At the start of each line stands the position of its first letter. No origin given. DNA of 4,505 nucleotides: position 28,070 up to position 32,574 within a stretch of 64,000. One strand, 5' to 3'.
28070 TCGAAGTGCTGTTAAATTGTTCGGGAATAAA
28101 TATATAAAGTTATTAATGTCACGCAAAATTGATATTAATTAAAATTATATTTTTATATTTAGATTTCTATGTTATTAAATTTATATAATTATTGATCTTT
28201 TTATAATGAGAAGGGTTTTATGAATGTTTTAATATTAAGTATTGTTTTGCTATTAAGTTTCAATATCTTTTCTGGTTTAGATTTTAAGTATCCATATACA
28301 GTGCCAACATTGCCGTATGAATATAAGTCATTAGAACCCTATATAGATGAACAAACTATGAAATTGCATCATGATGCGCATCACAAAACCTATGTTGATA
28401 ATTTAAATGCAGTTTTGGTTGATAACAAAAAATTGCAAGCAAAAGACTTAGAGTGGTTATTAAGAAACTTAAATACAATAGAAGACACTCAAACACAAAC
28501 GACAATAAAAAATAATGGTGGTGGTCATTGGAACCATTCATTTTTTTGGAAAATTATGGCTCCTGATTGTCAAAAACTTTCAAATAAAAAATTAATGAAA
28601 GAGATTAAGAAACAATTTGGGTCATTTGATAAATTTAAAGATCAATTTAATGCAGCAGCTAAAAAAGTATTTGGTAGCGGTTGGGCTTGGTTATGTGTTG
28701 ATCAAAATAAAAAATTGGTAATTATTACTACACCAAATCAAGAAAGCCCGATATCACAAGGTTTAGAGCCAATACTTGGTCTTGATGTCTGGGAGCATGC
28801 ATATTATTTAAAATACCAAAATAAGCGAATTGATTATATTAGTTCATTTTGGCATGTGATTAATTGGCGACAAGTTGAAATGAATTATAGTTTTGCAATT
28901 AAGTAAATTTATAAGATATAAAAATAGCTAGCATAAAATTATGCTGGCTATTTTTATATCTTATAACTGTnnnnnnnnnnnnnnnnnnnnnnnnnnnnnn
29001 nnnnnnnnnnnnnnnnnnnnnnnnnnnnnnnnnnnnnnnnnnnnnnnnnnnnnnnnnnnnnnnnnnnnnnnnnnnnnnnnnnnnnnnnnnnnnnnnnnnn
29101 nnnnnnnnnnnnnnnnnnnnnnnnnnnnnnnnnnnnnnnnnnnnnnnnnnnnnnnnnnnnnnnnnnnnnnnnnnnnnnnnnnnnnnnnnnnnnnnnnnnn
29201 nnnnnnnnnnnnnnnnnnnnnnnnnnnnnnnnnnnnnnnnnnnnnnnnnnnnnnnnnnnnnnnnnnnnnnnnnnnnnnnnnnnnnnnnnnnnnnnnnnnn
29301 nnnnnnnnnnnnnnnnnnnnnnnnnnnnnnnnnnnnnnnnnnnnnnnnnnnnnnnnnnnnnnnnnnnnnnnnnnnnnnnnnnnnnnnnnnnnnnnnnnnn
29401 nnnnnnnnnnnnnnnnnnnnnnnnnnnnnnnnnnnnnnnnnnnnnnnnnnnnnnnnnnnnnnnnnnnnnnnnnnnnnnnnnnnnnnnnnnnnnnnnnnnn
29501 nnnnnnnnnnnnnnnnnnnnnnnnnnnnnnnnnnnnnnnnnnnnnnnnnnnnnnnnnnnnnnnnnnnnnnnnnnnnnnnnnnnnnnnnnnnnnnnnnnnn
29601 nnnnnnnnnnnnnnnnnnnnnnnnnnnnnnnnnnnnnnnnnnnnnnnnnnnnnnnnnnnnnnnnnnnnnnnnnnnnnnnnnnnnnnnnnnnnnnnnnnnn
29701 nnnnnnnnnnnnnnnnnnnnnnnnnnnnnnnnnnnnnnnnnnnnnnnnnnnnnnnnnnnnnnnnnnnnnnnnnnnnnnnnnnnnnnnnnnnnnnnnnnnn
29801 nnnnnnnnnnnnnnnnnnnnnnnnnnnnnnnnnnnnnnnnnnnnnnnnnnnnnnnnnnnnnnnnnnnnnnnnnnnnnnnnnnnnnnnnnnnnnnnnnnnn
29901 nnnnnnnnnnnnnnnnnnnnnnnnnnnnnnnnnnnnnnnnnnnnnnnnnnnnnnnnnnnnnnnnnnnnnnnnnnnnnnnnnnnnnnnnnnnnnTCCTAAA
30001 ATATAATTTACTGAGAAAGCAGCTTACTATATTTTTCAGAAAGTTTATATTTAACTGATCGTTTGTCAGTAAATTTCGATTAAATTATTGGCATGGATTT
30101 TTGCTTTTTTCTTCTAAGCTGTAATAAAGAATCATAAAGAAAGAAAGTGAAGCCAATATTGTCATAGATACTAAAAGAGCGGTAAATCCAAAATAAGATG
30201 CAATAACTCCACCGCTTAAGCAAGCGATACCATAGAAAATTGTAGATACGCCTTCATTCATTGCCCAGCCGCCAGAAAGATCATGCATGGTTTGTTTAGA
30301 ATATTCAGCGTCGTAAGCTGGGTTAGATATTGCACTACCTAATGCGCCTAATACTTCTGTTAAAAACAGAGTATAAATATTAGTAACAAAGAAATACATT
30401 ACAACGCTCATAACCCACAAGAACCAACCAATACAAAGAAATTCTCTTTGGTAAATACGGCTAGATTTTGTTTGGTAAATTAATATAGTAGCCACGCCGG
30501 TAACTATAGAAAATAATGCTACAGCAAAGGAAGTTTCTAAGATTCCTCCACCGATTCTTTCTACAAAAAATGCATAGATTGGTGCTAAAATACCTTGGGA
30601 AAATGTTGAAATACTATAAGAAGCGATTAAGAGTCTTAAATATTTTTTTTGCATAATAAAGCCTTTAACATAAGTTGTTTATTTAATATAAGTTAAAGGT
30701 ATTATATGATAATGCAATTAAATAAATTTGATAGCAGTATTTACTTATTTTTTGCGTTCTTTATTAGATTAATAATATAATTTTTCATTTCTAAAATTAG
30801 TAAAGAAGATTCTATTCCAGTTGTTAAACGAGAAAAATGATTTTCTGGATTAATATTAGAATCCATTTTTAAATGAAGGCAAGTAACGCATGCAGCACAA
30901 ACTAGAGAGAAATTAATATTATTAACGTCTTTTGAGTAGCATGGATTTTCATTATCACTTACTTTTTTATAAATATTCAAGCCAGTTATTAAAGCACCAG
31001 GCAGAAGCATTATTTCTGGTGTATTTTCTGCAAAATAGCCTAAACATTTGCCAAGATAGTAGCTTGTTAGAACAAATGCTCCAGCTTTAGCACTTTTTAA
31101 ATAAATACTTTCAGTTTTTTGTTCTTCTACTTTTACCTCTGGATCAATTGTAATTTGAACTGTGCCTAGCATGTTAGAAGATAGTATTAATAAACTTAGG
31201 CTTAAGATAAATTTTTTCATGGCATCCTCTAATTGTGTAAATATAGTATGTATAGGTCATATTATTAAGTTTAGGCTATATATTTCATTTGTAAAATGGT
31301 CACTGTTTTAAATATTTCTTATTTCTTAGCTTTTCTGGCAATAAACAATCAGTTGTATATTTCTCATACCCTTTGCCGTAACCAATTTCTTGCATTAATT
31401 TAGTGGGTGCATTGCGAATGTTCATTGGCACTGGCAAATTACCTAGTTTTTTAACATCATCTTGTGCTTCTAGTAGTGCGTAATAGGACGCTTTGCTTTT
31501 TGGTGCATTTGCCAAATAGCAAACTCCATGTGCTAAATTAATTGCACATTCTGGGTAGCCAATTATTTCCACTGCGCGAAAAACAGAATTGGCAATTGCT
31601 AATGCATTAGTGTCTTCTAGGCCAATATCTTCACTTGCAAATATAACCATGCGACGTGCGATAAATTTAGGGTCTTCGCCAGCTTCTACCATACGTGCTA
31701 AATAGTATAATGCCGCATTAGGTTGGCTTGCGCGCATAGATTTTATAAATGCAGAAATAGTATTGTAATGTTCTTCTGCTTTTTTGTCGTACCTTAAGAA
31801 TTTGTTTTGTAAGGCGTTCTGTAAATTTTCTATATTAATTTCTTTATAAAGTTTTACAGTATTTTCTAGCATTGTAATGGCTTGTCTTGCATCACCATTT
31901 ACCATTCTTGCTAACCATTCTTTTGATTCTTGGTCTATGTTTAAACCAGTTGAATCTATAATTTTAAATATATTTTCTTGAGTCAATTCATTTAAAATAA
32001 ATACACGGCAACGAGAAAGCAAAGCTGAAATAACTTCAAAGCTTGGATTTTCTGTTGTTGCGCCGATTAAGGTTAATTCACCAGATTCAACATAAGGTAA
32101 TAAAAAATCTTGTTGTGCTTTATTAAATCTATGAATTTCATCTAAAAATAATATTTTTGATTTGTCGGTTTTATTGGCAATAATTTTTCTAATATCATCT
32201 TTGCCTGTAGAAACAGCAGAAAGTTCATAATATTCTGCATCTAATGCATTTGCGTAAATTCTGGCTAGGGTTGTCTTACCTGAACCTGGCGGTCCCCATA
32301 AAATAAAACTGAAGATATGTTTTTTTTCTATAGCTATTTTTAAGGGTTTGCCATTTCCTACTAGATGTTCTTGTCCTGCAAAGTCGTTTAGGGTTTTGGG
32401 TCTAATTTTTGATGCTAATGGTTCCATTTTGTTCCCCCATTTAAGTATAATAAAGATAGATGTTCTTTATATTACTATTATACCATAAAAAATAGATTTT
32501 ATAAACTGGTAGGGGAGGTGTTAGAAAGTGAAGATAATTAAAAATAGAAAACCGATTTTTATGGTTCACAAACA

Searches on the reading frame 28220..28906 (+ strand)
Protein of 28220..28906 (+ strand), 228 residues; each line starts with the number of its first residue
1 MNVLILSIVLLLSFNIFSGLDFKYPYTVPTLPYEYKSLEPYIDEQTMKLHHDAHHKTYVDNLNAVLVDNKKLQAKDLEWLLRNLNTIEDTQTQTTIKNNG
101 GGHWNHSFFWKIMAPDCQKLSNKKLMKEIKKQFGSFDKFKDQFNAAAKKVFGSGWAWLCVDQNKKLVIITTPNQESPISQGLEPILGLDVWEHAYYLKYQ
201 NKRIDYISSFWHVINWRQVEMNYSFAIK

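Call 6: search_protein_families(library=pfam, proteins=[window:28220-28906:+], max_evalue=0.01)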
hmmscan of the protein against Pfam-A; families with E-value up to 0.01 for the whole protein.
window:28220-28906:+ (228 aa): 2 families
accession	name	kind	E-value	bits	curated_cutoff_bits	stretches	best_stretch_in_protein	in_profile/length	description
PF02777.23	Sod_Fe_C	-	2.1e-43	147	20.9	1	122-221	2-101/102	Iron/manganese superoxide dismutases, C-terminal domain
PF00081.27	Sod_Fe_N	-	1.6e-28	99.4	27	1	26-114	2-82/82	Iron/manganese superoxide dismutases, alpha-hairpin domain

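Call 17: find_encoding_contigs(protein=window:28220-28906:+, flank=10000, max_places=6)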
Protein window:28220-28906:+ (228 aa): no gene with exactly this product is on record in the collection.

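Call 32: find_related_loci(query=window:28220-28903:+, collection=genome_contigs, flank=10000)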
Query window:28220-28903:+ (228 aa) in genome_contigs; peptide patterns used: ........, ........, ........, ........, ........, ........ (x = any residue, [..] = any of these).
599 stretches matched a pattern (row limit reached: there are more); 589 encode a relative of the query (tblastn E <= 1e-3); the best 80 are kept; 80 distinct loci.
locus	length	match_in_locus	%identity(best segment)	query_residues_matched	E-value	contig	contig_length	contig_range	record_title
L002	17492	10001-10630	52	20-222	5e-76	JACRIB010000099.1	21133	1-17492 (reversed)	MAG: Candidatus Peregrinibacteria bacterium isolate NC_groundwater_1792_Pr3_B-0.1um_42_231 SR-2_scaffold_141_2992054, wh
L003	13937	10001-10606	56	26-224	2e-73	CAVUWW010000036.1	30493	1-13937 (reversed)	MAG: uncultured bacterium isolate MFD01112.bin.2.16 genome assembly, contig: contig_69345, whole genome shotgun sequence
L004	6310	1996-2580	54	26-219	5e-73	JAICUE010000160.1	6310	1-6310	MAG: Gemmatimonadaceae bacterium isolate GZL_ISSM_2_bin.59 k141_5639061_length_6310_cov_21.7053, whole genome shotgun se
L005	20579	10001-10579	54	26-219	2e-71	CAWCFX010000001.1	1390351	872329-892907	MAG: uncultured Gemmatimonadales bacterium isolate MFD01275.bin.1.276 genome assembly, contig: contig_10192, whole genom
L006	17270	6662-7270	53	25-223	1e-71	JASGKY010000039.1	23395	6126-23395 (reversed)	MAG: Verrucomicrobiota bacterium isolate 5N068 JMF-2111-06-0005.ont.bin.68_38, whole genome shotgun sequence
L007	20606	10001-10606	50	26-223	9e-71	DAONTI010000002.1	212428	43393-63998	MAG TPA_asm: Verrucomicrobiota bacterium isolate AMR_MDS_4256 NODE_20_length_212428_cov_27.615700, whole genome shotgun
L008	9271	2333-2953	49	25-227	8e-71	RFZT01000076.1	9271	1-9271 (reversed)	MAG: bacterium isolate WB5_2B_210 contig_100_75, whole genome shotgun sequence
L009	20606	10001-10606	52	26-223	8e-71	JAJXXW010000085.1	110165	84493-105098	MAG: bacterium isolate BP6.bin43 NODE_263_length_110165_cov_4.808094, whole genome shotgun sequence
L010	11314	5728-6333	53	26-223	1e-70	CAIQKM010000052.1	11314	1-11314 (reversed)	MAG: uncultured Verrucomicrobia subdivision 3 bacterium isolate AM-2014-D2_bin-264 genome assembly, contig: bin-264:052/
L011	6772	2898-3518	51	26-228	1e-70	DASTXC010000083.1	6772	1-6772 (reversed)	MAG TPA_asm: Verrucomicrobiia bacterium isolate SMAG_U2404 k141_1324388, whole genome shotgun sequence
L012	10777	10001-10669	50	11-228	1e-70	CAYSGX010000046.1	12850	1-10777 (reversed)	MAG TPA_asm: uncultured Chitinophagaceae bacterium isolate SRP344714_co1_127 genome assembly, contig: NODE_8885_length_1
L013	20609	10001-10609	53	20-220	7e-70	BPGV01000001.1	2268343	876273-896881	MAG: Bacteroidia bacterium KatS3mg025 DNA, contig_684, whole genome shotgun sequence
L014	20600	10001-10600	52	25-220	7e-70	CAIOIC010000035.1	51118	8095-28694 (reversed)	MAG: uncultured Verrucomicrobia subdivision 3 bacterium isolate KTt_bin-0432 genome assembly, contig: bin-0432:035/136,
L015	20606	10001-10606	52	21-226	9e-70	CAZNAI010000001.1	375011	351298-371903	MAG TPA_asm: uncultured Ignavibacteriales bacterium isolate binchicken_co200_62 genome assembly, contig: k141_1541054, w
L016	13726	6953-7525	56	26-219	8e-70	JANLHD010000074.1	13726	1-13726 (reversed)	MAG: archaeon isolate P6-8 k99_266796, whole genome shotgun sequence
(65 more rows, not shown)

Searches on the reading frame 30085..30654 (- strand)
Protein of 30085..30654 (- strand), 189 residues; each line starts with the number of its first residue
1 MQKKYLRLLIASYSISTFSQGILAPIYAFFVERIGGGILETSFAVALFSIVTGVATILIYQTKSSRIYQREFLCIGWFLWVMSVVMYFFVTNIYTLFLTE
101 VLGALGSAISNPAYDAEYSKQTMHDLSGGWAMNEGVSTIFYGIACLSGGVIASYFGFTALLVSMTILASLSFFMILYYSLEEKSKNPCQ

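Call 6: search_protein_families(library=pfam, proteins=[window:30085-30654:-], max_evalue=0.01)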
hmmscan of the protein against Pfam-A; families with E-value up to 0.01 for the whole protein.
window:30085-30654:- (189 aa): 1 family
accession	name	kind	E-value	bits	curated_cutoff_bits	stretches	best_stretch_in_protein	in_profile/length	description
PF07690.21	MFS_1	-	5.9e-12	45.6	33.4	1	10-184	2-177/347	Major Facilitator Superfamily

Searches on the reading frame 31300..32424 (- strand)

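Call 80: search_protein_families(library=pfam, proteins=[window:31300-32424:-], max_evalue=0.001)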
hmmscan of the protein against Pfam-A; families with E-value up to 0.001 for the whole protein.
window:31300-32424:- (374 aa): 14 families
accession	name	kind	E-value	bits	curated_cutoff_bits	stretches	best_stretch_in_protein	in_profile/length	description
PF12002.13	MgsA_C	-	6.1e-50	169.8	27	1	233-372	2-138/167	MgsA AAA+ ATPase C terminal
PF16193.11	AAA_assoc_2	-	1.1e-22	80.4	34.3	1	160-231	4-81/81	AAA C-terminal domain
PF00004.35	AAA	-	2e-17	64.3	21.2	1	41-144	2-128/131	ATPase family associated with various cellular activities (AAA)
PF05496.18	RuvB_N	-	1.7e-16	60.8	27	1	7-120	1-116/159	Holliday junction DNA helicase RuvB P-loop domain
PF07728.20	AAA_5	-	2.5e-09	37.7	22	1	40-125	2-103/139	AAA domain (dynein-related subfamily)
PF20720.3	nSTAND3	-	6.9e-07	29.5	27.2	1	40-97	20-74/155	Novel STAND NTPase 3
PF01078.27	Mg_chelatase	-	1.4e-06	28.3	20.3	0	13-59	3-44/207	Magnesium chelatase, subunit ChlI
PF13173.12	AAA_14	-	6.9e-06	26.5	27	1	41-147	6-123/129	AAA domain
PF00158.32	Sigma54_activat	-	7.6e-06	26.2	20.2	1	90-153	95-159/168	Sigma-54 interaction domain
PF13671.12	AAA_33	-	2e-05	25.3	27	1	41-123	3-78/143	AAA domain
PF13401.12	AAA_22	-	2.4e-05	25.1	27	1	41-85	9-57/130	AAA domain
PF07724.20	AAA_2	-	9.5e-05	22.9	27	0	36-118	2-105/166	AAA domain (Cdc48 subfamily)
PF13191.12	AAA_16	-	0.00012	23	32.6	0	40-64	27-51/167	AAA ATPase domain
PF14532.12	Sigma54_activ_2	-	0.00042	21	25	0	41-116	25-97/138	Sigma-54 interaction domain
